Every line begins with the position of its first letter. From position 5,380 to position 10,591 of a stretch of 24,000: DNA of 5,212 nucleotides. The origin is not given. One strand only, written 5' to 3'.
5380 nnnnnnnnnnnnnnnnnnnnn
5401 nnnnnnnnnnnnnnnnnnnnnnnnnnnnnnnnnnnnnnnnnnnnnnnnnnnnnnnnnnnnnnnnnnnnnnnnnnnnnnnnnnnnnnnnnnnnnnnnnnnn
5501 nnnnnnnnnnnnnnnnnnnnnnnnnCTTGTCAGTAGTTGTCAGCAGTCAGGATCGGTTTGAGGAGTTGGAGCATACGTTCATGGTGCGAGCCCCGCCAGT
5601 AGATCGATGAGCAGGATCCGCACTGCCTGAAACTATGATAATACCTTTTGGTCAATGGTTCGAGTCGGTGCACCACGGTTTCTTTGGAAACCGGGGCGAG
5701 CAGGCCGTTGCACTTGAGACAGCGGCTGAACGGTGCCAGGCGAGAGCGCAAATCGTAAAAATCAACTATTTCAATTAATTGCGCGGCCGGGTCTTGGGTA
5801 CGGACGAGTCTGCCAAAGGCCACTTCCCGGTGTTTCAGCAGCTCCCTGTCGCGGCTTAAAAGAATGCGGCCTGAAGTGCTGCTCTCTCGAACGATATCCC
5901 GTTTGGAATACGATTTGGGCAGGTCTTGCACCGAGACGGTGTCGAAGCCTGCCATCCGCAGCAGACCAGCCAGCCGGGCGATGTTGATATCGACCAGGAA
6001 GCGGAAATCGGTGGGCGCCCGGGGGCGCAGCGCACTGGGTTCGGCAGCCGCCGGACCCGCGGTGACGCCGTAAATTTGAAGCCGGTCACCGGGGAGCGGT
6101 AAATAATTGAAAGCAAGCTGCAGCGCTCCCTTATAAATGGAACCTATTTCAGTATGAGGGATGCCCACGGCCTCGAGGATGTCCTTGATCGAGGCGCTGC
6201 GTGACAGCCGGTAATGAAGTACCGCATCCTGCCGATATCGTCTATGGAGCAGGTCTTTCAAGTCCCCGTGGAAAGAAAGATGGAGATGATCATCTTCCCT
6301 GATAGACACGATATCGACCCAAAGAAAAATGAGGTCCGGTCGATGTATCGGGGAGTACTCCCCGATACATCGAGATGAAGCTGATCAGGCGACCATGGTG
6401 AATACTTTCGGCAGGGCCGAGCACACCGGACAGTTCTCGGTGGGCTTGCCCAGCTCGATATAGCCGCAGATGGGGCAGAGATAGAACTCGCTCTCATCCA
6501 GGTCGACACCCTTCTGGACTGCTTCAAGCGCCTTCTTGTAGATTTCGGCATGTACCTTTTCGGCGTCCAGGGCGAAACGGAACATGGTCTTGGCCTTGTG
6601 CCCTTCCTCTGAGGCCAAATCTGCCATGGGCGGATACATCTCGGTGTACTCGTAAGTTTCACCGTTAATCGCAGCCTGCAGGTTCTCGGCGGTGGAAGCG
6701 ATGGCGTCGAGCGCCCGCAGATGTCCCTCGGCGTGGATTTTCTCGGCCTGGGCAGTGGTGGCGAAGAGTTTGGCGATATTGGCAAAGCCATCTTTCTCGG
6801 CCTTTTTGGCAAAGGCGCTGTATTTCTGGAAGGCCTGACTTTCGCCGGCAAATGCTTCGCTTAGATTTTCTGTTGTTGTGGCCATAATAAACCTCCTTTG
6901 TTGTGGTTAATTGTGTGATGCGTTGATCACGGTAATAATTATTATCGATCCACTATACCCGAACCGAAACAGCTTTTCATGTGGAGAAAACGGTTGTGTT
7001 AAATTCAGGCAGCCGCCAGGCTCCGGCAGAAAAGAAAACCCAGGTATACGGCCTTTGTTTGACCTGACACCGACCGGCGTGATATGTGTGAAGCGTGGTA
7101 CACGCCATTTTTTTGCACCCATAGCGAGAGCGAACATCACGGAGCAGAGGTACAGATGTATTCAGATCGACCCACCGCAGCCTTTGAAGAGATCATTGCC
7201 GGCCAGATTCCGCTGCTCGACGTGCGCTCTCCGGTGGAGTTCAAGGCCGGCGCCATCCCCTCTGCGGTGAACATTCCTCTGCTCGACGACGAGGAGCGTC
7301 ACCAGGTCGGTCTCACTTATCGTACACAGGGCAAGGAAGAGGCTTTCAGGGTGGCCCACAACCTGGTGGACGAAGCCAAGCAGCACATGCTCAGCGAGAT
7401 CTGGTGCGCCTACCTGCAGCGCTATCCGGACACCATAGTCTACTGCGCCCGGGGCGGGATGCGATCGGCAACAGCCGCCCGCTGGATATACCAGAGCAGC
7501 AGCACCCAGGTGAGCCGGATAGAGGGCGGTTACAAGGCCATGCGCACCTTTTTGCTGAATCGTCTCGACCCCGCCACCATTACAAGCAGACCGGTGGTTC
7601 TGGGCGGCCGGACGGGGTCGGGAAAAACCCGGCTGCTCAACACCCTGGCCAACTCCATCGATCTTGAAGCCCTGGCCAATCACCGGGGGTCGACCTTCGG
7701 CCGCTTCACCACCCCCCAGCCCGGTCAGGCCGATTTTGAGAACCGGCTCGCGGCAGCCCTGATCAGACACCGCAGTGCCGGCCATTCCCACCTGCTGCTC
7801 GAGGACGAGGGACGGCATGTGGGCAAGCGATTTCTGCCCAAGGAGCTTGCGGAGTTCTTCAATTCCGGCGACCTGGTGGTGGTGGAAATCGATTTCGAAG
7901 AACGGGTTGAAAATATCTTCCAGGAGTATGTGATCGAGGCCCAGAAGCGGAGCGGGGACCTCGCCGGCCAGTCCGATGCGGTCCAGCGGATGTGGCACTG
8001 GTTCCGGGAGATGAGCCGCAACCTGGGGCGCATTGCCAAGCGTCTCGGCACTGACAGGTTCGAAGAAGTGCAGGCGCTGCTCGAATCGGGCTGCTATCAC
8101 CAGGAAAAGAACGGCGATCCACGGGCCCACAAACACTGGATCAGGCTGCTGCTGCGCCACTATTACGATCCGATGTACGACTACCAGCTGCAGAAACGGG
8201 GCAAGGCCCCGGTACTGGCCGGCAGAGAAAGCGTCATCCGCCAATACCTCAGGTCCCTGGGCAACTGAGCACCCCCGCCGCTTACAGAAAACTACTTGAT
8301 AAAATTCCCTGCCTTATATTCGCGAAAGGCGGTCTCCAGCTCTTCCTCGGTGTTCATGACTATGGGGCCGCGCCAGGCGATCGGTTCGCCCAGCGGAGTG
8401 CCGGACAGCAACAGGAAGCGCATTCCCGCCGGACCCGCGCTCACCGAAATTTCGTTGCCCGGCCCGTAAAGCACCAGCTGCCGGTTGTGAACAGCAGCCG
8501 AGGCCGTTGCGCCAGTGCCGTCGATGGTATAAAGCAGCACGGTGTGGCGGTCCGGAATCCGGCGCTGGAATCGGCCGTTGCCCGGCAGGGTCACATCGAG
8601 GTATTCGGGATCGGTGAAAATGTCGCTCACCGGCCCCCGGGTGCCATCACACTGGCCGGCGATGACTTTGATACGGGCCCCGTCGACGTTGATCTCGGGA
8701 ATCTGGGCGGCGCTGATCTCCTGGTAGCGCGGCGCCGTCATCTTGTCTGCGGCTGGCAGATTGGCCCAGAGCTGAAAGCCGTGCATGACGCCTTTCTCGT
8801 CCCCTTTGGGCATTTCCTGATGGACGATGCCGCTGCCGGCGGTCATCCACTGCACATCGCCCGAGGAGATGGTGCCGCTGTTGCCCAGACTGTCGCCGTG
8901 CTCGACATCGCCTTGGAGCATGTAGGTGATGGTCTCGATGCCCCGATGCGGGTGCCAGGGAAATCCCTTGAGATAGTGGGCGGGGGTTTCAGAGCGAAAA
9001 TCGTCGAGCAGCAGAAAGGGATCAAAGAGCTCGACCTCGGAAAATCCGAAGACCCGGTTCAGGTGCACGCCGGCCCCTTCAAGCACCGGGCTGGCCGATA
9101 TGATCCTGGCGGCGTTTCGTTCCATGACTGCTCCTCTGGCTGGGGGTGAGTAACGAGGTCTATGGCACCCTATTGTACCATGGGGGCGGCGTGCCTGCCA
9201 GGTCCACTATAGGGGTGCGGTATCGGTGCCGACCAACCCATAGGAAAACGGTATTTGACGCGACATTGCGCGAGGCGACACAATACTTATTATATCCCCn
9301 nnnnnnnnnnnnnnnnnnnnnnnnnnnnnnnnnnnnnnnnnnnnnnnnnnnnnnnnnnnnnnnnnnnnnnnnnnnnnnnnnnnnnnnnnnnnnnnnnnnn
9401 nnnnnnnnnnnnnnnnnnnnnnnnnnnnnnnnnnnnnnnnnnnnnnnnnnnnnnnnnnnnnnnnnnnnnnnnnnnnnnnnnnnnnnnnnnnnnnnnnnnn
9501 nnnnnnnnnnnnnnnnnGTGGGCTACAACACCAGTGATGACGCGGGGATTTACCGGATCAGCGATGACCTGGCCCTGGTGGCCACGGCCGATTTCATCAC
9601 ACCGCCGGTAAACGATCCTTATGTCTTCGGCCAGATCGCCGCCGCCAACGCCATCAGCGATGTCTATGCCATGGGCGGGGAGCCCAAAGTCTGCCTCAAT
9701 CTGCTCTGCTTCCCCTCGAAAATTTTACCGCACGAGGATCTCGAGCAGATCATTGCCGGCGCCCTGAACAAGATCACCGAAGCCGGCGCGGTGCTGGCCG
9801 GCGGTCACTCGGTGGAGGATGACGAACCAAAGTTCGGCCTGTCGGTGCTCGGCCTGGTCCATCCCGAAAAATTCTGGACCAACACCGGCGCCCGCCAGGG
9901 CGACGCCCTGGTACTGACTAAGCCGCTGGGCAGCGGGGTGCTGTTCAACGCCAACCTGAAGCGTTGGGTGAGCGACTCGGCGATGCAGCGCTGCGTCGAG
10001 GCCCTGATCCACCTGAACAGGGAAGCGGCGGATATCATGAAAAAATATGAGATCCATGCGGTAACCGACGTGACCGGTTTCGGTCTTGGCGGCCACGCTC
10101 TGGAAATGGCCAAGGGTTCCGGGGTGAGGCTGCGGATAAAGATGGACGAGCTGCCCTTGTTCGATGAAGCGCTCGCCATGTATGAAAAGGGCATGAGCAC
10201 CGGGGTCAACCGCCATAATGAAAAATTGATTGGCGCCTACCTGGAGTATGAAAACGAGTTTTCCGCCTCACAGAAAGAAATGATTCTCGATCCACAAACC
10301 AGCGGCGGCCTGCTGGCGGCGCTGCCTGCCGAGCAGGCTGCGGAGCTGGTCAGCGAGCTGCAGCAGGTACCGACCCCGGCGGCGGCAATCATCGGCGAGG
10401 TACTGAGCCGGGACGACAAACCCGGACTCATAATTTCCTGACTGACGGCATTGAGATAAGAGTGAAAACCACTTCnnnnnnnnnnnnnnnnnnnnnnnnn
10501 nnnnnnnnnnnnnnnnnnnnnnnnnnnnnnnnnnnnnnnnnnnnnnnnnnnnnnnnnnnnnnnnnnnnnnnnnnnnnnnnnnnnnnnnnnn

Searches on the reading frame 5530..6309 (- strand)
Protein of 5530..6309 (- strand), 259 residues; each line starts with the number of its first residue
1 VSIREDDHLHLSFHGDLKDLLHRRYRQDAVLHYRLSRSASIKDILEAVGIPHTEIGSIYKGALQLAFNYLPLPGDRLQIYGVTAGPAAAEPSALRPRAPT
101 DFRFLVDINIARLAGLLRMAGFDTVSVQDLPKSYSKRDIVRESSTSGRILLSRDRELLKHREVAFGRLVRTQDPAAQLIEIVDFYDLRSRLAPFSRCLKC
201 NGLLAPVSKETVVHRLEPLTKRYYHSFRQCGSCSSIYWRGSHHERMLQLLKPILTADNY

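Call 40: search_protein_families(library=pfam, proteins=[window:5530-6309:-], max_evalue=0.001)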
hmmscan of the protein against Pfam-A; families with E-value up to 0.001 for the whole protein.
window:5530-6309:- (259 aa): 2 families
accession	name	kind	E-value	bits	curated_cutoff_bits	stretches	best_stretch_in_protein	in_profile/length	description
PF01927.22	Mut7-C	-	7.7e-41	140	23.3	1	103-249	2-145/146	Mut7-C RNAse domain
PF14451.12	Ub-Mut7C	-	1.7e-13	50.7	23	1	9-82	4-76/81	Mut7-C ubiquitin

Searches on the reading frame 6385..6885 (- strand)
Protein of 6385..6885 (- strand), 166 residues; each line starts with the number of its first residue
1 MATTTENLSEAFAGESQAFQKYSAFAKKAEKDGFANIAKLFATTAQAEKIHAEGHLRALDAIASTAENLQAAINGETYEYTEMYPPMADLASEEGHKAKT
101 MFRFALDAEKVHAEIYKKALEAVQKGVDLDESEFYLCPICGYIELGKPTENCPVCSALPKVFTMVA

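Call 40: search_protein_families(library=pfam, proteins=[window:6385-6885:-], max_evalue=0.001)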
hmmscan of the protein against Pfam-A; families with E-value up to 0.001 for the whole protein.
window:6385-6885:- (166 aa): 2 families
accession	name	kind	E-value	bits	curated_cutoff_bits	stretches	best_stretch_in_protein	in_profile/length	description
PF02915.23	Rubrerythrin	-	1.5e-26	93.8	22.8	1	6-119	1-136/137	Rubrerythrin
PF21349.2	RUBY_RBDX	-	1.1e-06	28.4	26.5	1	136-162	2-29/30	Rubrerythrin, rubredoxin-like domain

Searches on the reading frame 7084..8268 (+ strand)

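Call 40: search_protein_families(library=pfam, proteins=[window:7084-8268:+], max_evalue=0.001)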
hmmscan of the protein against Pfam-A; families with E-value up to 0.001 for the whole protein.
window:7084-8268:+ (394 aa): 3 families
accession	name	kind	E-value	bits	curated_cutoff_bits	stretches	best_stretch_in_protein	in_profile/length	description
PF00581.25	Rhodanese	-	9.1e-11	42.5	22.2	1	38-152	10-98/102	Rhodanese-like domain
PF13191.12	AAA_16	-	3.2e-06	28.2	32.6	1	156-316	11-153/167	AAA ATPase domain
PF13401.12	AAA_22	-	0.00031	21.5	27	0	169-244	6-65/130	AAA domain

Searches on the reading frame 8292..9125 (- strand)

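Call 40: search_protein_families(library=pfam, proteins=[window:8292-9125:-], max_evalue=0.001)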
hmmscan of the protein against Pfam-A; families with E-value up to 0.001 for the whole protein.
window:8292-9125:- (277 aa): 2 families
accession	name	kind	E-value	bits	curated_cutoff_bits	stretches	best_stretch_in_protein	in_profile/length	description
PF02678.22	Pirin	-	1.5e-34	118.7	26.1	1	20-120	2-107/108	Pirin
PF05726.19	Pirin_C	-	8.1e-28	97.3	27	1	175-275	1-102/103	Pirin C-terminal cupin domain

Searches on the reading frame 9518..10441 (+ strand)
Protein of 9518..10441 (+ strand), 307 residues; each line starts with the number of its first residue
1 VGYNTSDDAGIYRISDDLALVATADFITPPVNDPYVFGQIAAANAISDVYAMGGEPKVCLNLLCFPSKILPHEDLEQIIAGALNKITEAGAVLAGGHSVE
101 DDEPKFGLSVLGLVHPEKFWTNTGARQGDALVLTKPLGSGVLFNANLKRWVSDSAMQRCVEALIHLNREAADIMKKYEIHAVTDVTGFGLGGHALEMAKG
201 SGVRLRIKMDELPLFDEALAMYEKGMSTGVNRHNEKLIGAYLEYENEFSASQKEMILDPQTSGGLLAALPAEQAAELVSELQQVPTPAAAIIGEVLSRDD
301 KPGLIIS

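Call 40: search_protein_families(library=pfam, proteins=[window:9518-10441:+], max_evalue=0.001)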
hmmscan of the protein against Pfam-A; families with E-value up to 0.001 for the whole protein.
window:9518-10441:+ (307 aa): 2 families
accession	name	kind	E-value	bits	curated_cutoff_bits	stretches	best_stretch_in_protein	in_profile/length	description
PF00586.29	AIRS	-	3.1e-26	92.4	24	1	7-114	2-112/112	AIR synthase related protein, N-terminal domain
PF02769.27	AIRS_C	-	1e-20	74.9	23.1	1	126-299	1-149/156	AIR synthase related protein, C-terminal domain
